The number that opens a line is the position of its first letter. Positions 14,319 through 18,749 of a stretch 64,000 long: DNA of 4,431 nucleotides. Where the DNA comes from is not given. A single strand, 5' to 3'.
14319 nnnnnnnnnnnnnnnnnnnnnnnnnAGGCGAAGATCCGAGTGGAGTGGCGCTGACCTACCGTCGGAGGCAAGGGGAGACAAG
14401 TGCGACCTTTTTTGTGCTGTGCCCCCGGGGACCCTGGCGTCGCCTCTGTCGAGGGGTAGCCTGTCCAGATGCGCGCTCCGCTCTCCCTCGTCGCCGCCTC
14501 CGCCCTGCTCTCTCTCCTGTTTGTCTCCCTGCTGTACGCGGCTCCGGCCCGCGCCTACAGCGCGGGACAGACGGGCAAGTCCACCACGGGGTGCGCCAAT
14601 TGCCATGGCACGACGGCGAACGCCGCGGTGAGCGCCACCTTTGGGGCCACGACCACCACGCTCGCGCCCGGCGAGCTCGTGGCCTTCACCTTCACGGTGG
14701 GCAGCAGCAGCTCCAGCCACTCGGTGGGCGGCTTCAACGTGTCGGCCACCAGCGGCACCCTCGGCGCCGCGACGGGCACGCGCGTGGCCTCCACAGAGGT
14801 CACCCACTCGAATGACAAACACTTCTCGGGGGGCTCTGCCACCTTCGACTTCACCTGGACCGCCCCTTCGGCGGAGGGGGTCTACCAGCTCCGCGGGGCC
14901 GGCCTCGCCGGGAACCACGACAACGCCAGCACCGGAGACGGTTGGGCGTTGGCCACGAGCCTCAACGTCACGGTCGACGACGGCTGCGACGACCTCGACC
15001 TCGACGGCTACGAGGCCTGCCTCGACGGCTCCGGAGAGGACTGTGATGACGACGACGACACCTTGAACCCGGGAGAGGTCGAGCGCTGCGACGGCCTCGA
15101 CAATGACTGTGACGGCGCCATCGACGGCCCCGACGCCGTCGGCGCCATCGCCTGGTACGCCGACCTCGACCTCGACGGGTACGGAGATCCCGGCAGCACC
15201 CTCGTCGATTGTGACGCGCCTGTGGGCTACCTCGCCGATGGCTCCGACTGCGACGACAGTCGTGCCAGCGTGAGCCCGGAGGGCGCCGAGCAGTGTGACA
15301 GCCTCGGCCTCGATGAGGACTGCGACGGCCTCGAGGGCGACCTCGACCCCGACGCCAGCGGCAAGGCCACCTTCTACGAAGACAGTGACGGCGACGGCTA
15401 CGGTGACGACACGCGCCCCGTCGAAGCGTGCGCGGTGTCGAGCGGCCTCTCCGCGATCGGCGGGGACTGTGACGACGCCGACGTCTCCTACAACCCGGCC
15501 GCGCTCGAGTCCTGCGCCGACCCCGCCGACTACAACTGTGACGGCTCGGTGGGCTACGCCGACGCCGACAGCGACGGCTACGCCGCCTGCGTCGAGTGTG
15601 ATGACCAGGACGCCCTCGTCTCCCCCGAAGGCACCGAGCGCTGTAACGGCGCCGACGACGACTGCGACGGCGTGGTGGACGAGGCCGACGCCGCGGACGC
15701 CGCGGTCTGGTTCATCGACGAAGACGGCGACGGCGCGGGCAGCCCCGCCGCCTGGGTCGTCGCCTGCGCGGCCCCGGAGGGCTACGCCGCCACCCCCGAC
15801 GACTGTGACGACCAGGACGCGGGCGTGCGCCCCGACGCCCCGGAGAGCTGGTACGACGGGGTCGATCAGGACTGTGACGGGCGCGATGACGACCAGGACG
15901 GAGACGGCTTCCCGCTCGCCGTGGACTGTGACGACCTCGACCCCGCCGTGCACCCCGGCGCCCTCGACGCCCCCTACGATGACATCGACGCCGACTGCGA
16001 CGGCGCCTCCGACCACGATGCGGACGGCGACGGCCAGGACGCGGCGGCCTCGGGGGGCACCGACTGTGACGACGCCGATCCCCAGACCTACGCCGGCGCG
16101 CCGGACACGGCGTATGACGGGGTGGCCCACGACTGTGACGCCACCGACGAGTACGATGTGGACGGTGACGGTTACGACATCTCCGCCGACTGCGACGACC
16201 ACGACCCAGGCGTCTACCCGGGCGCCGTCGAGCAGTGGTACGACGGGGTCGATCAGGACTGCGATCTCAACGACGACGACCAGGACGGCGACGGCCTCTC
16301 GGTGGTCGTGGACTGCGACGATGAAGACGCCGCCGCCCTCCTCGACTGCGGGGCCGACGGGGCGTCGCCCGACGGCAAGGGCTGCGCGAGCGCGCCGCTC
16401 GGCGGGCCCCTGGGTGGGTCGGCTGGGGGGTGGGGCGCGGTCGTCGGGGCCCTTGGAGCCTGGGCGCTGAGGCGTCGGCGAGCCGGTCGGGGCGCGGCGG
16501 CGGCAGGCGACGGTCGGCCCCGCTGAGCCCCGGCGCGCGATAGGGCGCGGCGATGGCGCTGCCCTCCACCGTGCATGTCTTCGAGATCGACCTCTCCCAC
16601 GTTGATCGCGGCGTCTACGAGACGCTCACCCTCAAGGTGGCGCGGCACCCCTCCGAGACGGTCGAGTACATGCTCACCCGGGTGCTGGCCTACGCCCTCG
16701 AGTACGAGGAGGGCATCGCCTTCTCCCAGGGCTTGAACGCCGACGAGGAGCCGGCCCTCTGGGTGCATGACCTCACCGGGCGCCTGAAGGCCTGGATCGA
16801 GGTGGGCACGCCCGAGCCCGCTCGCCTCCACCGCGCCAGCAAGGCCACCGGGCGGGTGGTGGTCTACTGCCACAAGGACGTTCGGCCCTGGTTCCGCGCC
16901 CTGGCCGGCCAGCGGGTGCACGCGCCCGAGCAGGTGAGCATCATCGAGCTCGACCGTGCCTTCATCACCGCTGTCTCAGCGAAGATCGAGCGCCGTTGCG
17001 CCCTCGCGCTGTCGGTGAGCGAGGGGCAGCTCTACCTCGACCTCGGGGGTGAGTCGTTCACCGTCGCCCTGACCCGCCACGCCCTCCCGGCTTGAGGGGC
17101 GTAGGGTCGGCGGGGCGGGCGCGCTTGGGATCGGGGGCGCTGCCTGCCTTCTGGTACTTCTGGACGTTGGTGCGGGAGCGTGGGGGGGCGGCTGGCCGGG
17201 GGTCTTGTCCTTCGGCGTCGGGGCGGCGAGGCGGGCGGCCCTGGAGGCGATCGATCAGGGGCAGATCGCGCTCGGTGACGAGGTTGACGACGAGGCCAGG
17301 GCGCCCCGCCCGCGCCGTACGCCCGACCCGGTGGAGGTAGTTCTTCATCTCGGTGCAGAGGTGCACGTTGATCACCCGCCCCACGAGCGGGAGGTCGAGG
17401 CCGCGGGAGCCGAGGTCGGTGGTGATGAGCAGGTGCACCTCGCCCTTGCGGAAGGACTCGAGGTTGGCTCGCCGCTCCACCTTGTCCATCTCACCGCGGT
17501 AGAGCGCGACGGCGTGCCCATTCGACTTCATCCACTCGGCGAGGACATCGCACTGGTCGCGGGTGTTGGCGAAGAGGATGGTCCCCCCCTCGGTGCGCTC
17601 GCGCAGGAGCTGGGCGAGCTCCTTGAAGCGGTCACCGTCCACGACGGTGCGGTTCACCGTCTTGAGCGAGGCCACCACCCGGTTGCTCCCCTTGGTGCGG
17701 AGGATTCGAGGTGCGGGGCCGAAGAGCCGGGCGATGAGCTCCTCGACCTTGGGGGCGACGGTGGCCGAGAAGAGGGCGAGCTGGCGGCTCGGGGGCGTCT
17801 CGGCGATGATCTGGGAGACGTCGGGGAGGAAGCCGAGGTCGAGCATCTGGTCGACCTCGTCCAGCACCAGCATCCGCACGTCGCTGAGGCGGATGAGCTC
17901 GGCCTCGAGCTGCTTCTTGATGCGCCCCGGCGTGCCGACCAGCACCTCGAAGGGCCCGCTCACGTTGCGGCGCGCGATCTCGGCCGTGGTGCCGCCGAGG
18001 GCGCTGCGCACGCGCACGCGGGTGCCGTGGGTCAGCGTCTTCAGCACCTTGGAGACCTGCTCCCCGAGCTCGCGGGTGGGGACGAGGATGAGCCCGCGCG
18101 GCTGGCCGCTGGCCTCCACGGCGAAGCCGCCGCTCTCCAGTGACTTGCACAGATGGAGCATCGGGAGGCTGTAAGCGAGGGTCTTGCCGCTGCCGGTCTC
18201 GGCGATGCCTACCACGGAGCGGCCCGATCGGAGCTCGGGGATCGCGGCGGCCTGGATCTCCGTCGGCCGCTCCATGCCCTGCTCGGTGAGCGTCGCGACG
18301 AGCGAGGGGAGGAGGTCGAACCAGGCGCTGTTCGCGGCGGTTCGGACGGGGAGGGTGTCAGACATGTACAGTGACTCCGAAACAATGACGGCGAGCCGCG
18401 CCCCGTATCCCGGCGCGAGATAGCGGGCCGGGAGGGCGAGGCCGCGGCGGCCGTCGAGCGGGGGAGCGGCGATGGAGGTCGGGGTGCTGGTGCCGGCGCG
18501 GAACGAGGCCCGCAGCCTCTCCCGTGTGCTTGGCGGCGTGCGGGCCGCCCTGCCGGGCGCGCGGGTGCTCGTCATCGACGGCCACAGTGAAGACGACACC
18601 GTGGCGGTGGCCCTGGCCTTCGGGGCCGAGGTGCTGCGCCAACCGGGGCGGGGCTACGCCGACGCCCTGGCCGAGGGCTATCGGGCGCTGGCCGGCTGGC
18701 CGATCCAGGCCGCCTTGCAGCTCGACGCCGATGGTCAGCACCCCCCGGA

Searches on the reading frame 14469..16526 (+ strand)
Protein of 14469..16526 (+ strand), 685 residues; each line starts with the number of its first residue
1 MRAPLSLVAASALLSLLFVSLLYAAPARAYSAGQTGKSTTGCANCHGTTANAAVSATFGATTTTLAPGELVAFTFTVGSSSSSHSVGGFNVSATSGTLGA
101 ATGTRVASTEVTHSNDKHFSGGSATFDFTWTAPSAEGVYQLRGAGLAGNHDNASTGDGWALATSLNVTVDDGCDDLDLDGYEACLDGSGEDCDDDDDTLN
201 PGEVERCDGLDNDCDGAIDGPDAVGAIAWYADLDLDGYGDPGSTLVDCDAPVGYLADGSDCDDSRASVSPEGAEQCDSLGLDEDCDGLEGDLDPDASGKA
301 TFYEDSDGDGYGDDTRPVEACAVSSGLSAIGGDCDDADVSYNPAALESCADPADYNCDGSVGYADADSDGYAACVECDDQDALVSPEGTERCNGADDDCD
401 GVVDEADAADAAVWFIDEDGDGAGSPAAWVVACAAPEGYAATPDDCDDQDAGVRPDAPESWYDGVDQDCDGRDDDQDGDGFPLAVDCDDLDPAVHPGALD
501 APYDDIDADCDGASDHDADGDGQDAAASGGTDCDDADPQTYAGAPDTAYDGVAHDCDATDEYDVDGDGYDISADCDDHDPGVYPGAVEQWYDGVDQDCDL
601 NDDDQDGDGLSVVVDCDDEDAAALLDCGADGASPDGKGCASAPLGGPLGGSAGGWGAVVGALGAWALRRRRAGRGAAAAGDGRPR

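Call 46: search_protein_families(library=pfam, proteins=[window:14469-16526:+], max_evalue=0.001)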
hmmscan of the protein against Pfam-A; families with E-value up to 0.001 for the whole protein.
window:14469-16526:+ (685 aa): 1 family
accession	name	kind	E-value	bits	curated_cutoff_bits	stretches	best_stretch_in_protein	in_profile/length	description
PF11617.13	Cu-binding_MopE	-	1.6e-49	166.2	27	7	377-405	2-30/30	Putative metal-binding motif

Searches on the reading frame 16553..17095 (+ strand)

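Call 46: search_protein_families(library=pfam, proteins=[window:16553-17095:+], max_evalue=0.001)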
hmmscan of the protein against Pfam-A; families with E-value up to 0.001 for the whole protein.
window:16553-17095:+ (180 aa): 1 family
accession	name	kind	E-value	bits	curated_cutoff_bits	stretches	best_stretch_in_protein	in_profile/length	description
PF07152.18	YaeQ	-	7.6e-57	192.2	25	1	1-172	1-172/173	YaeQ protein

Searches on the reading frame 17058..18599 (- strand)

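Call 46: search_protein_families(library=pfam, proteins=[window:17058-18599:-], max_evalue=0.001)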
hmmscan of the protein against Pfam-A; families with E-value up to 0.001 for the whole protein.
window:17058-18599:- (513 aa): 3 families
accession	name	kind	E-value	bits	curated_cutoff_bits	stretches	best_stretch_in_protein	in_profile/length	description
PF00270.35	DEAD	-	1.5e-42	145.6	26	1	113-287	1-166/167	DEAD/DEAH box helicase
PF00271.37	Helicase_C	-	4.6e-25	88.4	23.5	1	324-432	2-110/110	Helicase conserved C-terminal domain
PF04851.21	ResIII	-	0.00016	22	22.5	1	128-280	25-161/164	Type III restriction enzyme, res subunit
